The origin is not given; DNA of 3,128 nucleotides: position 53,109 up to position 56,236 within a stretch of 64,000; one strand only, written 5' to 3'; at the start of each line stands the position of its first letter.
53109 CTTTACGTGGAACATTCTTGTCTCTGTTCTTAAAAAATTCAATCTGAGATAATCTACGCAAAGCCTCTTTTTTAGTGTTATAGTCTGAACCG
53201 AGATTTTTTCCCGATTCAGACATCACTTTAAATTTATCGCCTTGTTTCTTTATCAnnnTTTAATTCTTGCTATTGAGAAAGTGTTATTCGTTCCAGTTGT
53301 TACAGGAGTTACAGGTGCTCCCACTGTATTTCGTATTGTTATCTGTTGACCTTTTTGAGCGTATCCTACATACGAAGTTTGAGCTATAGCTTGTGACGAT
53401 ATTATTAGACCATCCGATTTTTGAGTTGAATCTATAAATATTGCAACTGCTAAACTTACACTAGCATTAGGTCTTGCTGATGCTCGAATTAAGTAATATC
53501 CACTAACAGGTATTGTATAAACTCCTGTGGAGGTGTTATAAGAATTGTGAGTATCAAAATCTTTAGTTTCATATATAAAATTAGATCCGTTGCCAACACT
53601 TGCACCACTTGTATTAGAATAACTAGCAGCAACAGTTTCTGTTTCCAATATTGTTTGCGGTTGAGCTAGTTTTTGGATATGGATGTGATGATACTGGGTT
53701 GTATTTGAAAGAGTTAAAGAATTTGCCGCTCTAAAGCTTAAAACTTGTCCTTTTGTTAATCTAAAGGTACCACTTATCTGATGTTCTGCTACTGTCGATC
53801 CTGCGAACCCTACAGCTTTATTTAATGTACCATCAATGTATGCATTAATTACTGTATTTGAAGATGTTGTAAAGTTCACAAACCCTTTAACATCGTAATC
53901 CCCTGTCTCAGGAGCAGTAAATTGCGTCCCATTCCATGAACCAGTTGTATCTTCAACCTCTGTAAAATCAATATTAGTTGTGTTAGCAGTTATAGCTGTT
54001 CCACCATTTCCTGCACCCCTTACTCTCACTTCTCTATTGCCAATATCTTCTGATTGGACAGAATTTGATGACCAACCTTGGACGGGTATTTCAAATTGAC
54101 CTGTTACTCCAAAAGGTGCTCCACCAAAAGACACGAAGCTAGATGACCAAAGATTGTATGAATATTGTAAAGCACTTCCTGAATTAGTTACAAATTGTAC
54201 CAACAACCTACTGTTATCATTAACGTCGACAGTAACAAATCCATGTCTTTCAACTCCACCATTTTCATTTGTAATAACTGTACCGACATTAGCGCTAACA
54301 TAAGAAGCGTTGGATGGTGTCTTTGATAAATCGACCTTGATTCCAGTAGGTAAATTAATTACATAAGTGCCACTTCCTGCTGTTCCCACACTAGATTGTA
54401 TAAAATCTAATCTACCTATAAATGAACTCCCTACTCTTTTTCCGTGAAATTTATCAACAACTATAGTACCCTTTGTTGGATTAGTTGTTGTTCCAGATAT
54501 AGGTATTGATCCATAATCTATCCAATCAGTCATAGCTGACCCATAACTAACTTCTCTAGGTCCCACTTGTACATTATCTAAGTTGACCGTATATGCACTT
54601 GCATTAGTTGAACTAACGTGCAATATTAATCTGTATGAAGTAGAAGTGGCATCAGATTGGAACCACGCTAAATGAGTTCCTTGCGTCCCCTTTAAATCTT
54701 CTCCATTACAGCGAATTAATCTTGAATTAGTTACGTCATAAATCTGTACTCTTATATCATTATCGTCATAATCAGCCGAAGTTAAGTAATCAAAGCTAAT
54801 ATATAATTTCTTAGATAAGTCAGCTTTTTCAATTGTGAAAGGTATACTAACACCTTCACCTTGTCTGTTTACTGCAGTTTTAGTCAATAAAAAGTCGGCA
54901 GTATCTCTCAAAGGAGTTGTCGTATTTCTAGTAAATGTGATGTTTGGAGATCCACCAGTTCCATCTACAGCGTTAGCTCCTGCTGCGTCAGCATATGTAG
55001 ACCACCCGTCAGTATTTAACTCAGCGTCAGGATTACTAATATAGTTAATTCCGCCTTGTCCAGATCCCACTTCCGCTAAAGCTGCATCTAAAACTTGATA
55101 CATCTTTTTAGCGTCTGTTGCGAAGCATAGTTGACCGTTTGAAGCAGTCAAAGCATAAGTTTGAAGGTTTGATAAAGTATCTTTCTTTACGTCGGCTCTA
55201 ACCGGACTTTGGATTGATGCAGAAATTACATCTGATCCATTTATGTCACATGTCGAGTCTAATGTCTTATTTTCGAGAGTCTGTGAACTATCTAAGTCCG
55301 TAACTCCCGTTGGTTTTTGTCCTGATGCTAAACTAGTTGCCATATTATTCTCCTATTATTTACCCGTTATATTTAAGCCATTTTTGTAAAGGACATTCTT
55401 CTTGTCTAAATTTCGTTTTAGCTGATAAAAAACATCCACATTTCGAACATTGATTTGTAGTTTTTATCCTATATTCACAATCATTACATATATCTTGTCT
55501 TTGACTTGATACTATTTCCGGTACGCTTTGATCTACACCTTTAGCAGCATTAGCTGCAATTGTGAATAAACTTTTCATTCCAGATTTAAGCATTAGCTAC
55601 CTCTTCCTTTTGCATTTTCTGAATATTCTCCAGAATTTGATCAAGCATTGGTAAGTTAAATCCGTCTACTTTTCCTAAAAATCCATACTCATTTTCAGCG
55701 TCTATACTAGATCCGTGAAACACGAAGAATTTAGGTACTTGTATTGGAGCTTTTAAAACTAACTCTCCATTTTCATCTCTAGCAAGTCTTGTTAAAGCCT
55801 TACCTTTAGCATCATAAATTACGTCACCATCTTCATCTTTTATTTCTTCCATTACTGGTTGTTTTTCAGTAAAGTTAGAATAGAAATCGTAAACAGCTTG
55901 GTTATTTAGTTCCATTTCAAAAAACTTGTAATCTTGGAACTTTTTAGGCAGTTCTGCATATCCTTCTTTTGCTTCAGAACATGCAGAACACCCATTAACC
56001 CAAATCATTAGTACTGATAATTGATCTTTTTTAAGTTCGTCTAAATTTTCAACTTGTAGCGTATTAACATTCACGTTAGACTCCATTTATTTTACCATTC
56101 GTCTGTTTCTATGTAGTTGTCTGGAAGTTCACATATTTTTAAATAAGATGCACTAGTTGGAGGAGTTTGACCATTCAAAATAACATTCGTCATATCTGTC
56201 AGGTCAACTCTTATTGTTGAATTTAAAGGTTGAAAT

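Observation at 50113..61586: Three large fibre-like genes are mosaics that share N-terminal sequence modules but have different C-termini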

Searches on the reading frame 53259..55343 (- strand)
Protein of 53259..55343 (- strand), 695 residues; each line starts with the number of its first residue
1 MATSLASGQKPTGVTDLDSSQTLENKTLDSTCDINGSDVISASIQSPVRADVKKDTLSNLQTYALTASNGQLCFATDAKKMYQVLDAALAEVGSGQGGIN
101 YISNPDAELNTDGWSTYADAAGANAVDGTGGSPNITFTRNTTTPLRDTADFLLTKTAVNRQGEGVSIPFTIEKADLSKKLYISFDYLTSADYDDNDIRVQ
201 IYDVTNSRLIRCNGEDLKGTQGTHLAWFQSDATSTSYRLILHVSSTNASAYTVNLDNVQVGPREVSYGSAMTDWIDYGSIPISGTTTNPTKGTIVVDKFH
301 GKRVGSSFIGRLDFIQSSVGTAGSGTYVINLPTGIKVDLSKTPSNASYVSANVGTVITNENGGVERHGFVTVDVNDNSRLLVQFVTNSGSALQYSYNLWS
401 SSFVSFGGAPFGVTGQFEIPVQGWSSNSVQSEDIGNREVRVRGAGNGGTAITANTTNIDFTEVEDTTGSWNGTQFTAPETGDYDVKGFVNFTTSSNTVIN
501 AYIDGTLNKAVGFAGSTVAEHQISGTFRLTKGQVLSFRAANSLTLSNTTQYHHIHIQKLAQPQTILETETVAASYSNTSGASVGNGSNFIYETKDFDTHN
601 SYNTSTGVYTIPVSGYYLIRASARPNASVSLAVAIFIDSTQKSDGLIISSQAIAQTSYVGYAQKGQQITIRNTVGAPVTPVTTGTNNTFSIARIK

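Call 9: search_protein_families(library=pfam, proteins=[window:53259-55343:-], max_evalue=0.01)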
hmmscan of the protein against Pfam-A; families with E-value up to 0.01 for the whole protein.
window:53259-55343:- (695 aa): 1 family
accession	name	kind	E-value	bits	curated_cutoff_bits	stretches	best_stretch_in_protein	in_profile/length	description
PF18573.7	BclA_C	-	0.00083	19.7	38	1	451-559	13-127/128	BclA C-terminal domain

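Call 10: search_protein_families(library=phrogs, proteins=[window:53259-55343:-], max_evalue=0.001)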
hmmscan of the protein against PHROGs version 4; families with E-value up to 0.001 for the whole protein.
window:53259-55343:- (695 aa): 1 family
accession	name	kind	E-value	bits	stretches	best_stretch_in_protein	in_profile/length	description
phrog_15750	-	unknown function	7.2e-08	33.7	1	575-642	38-106/168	-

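Call 18: search_solved_structures(query=window:53259-55343:-, max_evalue=1, show_alignments=2)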
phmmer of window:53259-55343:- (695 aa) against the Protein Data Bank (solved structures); distinct sequences matched with E-value up to 1: 0.

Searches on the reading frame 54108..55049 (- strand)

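Call 63: search_protein_families(library=pfam, proteins=[window:54108-55049:-], max_evalue=1)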
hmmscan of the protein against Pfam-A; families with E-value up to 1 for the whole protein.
seq(314 aa): 1 family
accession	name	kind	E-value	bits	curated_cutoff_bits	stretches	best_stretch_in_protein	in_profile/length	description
PF10342.15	Kre9_KNH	-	0.41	11.9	24.6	0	116-150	5-39/94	Kre9/KNH-like N-terminal Ig-like domain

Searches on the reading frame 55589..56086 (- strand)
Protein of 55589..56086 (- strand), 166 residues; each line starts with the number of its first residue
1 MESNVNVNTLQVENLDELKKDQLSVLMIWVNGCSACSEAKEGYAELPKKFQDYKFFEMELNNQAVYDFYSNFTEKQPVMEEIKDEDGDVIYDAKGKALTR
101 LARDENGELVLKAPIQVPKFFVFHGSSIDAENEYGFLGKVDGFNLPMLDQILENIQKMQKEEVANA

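Call 21: search_protein_families(library=pfam, proteins=[window:55589-56086:-], max_evalue=0.01)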
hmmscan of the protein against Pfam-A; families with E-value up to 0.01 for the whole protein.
window:55589-56086:- (166 aa): 0 families

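Call 74: search_protein_families(library=pfam, proteins=[window:55589-56086:-], max_evalue=0.1)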
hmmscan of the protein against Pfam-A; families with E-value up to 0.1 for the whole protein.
window:55589-56086:- (166 aa): 0 families
